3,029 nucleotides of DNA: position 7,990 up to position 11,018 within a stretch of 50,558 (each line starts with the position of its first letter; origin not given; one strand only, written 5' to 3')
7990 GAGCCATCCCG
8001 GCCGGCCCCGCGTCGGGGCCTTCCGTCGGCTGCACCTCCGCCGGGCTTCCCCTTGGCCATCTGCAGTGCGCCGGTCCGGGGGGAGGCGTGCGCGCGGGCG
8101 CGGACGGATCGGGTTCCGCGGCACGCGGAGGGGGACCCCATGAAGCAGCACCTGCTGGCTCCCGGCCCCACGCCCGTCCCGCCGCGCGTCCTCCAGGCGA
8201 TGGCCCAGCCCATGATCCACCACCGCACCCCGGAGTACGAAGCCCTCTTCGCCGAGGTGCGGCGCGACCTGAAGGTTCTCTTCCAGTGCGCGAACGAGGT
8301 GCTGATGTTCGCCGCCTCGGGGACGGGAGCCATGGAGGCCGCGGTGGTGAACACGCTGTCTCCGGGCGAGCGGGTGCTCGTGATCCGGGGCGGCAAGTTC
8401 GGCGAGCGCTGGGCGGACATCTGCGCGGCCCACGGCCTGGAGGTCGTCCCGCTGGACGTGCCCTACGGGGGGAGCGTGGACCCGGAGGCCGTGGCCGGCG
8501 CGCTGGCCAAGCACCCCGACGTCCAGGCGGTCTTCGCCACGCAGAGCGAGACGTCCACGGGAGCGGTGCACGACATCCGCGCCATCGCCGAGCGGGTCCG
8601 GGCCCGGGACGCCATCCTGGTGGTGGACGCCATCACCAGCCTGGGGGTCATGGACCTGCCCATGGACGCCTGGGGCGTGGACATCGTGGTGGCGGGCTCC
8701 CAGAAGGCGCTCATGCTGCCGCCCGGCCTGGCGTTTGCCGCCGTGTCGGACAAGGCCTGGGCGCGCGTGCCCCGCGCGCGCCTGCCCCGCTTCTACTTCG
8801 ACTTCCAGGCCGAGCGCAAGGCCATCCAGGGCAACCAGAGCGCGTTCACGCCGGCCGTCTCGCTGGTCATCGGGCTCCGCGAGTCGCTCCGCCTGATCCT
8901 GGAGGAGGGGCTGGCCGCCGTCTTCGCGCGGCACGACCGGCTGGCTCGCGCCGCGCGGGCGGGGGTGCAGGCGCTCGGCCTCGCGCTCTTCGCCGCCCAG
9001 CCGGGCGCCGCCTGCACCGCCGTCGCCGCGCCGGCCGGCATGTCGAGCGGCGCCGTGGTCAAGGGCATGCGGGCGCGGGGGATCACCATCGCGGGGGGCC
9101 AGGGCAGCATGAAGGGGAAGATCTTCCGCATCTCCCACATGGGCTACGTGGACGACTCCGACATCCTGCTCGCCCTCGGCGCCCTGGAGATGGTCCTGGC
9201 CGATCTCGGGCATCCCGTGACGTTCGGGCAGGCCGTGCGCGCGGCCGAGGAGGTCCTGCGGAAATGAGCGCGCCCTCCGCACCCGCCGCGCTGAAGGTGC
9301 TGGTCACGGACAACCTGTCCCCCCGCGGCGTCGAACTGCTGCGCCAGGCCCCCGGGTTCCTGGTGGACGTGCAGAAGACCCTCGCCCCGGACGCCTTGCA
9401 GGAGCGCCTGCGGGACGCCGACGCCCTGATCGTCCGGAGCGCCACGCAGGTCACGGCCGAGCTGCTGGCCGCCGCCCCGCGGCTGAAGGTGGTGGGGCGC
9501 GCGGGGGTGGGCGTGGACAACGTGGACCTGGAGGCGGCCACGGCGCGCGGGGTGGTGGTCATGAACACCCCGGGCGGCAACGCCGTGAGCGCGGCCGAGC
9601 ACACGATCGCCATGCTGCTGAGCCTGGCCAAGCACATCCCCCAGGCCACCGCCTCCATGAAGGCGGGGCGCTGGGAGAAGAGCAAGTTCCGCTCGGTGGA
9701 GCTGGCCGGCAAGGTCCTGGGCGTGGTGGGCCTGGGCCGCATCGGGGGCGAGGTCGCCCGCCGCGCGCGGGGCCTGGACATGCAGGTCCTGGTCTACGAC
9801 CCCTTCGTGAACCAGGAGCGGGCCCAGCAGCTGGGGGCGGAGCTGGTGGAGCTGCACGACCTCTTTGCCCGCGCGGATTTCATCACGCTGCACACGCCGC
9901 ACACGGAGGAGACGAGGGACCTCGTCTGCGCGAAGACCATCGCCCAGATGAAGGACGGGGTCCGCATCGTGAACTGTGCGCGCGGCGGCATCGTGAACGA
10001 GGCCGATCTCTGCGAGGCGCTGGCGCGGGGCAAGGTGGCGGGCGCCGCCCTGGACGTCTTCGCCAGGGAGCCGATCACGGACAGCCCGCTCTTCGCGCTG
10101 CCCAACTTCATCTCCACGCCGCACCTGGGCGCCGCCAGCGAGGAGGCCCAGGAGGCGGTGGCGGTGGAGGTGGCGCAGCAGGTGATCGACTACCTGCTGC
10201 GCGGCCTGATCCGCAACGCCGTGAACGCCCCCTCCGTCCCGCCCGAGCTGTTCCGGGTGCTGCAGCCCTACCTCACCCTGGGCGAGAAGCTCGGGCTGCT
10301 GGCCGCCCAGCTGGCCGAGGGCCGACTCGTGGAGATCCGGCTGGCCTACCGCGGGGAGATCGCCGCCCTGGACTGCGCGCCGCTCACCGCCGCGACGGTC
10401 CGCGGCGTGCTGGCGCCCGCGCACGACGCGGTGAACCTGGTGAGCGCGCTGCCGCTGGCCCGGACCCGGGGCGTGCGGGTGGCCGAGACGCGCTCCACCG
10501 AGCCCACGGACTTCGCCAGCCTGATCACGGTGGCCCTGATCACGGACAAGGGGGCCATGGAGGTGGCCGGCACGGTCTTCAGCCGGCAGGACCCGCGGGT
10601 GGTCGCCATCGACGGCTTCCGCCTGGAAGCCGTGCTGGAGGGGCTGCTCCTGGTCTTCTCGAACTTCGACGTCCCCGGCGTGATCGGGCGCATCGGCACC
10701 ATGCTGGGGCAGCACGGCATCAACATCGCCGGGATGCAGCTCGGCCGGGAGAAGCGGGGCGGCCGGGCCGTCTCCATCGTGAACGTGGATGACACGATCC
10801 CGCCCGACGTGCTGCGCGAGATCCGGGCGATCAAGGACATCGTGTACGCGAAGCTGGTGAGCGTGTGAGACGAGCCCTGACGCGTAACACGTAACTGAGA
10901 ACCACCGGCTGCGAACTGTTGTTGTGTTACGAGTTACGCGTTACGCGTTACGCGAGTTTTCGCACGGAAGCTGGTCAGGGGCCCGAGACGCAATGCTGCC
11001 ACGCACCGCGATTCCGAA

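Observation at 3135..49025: Nearly every intergenic spacer carries a hairpin whose arms are tandem 7-9-nt repeats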

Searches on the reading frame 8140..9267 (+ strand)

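Call 25: search_protein_families(library=pfam, proteins=[window:8140-9267:+])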
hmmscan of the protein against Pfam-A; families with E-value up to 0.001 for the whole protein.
window:8140-9267:+ (375 aa): 5 families
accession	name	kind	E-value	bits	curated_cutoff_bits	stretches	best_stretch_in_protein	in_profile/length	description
PF00266.25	Aminotran_5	-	1.3e-31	110.4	21.5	1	5-336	3-362/371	Aminotransferase class-V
PF01053.26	Cys_Met_Meta_PP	-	1.5e-07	30.8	27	1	56-189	71-198/381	Cys/Met metabolism PLP-dependent enzyme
PF01212.27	Beta_elim_lyase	-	9.1e-06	25.6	27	1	17-327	14-247/288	Beta-eliminating lyase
PF02347.22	GDC-P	-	0.00019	20.9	26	1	119-205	189-278/429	Glycine cleavage system P-protein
PF00155.27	Aminotran_1_2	-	0.00087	19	19.7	0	38-180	45-201/361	Aminotransferase class I and II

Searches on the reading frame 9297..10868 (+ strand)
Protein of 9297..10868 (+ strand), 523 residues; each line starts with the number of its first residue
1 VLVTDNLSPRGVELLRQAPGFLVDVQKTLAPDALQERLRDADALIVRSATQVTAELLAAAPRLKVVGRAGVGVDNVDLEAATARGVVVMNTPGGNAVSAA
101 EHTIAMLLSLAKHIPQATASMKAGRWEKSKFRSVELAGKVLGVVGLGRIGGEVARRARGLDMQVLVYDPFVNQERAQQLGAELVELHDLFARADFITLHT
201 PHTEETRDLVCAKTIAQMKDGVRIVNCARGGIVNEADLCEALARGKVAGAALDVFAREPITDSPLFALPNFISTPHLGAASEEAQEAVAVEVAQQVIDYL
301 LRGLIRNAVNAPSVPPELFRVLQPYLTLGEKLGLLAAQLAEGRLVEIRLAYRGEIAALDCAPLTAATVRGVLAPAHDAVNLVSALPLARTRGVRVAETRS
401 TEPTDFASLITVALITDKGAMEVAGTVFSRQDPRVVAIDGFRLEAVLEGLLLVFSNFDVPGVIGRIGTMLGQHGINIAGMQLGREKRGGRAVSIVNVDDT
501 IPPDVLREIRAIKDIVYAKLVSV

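Call 25: search_protein_families(library=pfam, proteins=[window:9297-10868:+])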
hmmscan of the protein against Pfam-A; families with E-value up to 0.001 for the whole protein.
window:9297-10868:+ (523 aa): 7 families
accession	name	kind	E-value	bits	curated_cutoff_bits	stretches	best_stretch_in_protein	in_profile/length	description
PF02826.25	2-Hacid_dh_C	-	8.1e-63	211.4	25.1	1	104-278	1-178/178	D-isomer specific 2-hydroxyacid dehydrogenase, NAD binding domain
PF00389.36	2-Hacid_dh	-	5.6e-40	136.6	24.6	1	2-310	2-134/134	D-isomer specific 2-hydroxyacid dehydrogenase, catalytic domain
PF19304.4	PGDH_inter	-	8.3e-33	113.5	27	1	322-438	2-118/119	D-3-phosphoglycerate dehydrogenase intervening domain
PF01842.31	ACT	-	4e-12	46.1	27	1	452-513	3-65/66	ACT domain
PF22629.2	ACT_AHAS_ss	-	0.00028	21.4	27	1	458-516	7-66/67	AHAS small subunit-like ACT domain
PF03720.21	UDPG_MGDP_dh_C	-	0.00071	20.4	30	0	157-219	26-90/103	UDP-glucose/GDP-mannose dehydrogenase family, UDP binding domain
PF00670.27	AdoHcyase_NAD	-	0.00098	19.7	27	0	134-238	19-118/162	S-adenosyl-L-homocysteine hydrolase, NAD binding domain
